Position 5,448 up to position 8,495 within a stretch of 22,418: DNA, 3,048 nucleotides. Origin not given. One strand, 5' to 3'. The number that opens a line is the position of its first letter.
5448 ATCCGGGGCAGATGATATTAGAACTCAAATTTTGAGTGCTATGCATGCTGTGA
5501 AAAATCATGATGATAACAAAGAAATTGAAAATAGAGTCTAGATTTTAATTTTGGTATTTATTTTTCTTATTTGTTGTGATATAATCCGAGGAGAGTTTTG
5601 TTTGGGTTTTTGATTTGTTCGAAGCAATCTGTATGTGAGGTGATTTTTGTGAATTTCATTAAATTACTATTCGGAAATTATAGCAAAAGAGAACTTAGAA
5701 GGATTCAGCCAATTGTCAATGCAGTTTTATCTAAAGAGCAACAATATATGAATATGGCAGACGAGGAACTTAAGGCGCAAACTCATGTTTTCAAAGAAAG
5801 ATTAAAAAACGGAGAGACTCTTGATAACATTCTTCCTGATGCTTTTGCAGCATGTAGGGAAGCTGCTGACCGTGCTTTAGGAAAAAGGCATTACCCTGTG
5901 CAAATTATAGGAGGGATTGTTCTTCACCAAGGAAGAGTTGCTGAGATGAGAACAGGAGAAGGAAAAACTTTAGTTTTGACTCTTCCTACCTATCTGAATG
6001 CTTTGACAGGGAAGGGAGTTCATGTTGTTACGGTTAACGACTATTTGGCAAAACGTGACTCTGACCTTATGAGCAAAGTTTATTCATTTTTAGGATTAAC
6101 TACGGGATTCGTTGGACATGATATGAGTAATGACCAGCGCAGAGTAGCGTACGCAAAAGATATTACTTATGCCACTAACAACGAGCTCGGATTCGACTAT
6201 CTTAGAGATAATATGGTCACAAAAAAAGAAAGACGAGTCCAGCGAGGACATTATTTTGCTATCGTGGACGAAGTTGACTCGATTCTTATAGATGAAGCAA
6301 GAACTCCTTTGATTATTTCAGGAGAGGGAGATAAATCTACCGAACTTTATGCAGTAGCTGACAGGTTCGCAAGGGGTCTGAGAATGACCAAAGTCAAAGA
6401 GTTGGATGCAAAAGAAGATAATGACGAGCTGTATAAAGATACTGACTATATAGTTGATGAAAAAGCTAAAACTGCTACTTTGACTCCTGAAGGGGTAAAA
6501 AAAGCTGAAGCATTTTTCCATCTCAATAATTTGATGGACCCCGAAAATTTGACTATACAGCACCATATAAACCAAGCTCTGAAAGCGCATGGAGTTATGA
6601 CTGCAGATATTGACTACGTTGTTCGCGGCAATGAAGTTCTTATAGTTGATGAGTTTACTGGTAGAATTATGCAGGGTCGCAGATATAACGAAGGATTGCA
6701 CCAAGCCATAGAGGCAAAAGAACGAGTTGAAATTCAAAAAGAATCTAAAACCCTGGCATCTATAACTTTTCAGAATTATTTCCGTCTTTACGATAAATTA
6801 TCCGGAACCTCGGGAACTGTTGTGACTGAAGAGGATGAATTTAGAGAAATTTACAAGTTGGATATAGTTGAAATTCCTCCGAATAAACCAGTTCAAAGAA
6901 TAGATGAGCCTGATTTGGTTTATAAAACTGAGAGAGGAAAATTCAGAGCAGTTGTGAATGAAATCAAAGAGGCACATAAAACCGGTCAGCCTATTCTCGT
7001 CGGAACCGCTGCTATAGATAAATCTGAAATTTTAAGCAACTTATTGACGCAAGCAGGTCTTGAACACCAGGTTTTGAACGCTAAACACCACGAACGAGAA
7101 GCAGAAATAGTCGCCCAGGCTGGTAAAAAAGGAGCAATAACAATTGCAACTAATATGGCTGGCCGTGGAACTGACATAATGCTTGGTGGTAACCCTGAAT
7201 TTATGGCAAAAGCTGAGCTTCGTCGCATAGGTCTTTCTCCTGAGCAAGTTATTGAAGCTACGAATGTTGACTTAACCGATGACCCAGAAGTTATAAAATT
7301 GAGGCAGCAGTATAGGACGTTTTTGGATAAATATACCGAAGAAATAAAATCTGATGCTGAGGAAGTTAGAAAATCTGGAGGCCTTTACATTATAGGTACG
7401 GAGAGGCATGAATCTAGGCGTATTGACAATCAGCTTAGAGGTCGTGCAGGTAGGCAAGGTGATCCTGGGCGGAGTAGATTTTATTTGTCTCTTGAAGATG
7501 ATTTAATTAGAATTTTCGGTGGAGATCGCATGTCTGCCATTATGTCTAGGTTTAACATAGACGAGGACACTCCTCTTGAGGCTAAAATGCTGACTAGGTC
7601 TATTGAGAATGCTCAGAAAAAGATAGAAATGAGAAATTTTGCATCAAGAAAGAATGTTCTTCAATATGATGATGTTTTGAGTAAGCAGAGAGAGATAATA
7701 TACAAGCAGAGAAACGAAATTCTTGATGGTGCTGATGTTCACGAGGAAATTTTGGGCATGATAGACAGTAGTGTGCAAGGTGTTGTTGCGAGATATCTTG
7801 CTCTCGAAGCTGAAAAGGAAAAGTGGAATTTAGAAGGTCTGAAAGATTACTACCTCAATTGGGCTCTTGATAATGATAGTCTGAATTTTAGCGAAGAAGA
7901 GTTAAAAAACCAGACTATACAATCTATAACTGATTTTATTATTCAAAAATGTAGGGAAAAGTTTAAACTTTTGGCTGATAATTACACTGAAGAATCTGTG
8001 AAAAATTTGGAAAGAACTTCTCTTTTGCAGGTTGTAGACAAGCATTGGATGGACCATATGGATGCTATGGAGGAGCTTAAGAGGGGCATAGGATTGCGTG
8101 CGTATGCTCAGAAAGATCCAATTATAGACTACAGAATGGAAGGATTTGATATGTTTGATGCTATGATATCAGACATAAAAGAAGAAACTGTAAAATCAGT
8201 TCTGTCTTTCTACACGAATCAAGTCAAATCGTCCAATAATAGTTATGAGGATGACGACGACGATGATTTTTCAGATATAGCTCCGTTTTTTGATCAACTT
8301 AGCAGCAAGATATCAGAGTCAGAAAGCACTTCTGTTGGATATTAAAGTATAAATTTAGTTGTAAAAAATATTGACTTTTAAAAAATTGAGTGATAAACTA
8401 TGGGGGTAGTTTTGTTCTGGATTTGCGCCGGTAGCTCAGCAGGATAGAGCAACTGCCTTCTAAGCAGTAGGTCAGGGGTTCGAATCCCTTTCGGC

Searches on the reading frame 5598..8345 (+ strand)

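Call 8: search_protein_families(library=pfam, proteins=[window:5598-8345:+], max_evalue=0.01)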
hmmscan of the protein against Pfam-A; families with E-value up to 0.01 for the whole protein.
window:5598-8345:+ (915 aa): 5 families
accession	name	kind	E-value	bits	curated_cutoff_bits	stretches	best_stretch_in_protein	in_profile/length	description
PF07517.20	SecA_DEAD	-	2.3e-124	414.8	24.6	1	24-416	4-290/290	SecA DEAD-like domain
PF21090.3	P-loop_SecA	-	2.1e-94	315.3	27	1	431-657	1-205/205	SecA P-loop domain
PF07516.18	SecA_SW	-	1.5e-64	218.2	26.7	1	659-870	1-198/200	SecA Wing and Scaffold domain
PF01043.26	SecA_PP_bind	-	2e-39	135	23.5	1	247-372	2-110/110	SecA preprotein cross-linking domain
PF00270.35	DEAD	-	2.4e-05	24.6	26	1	114-230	18-130/167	DEAD/DEAH box helicase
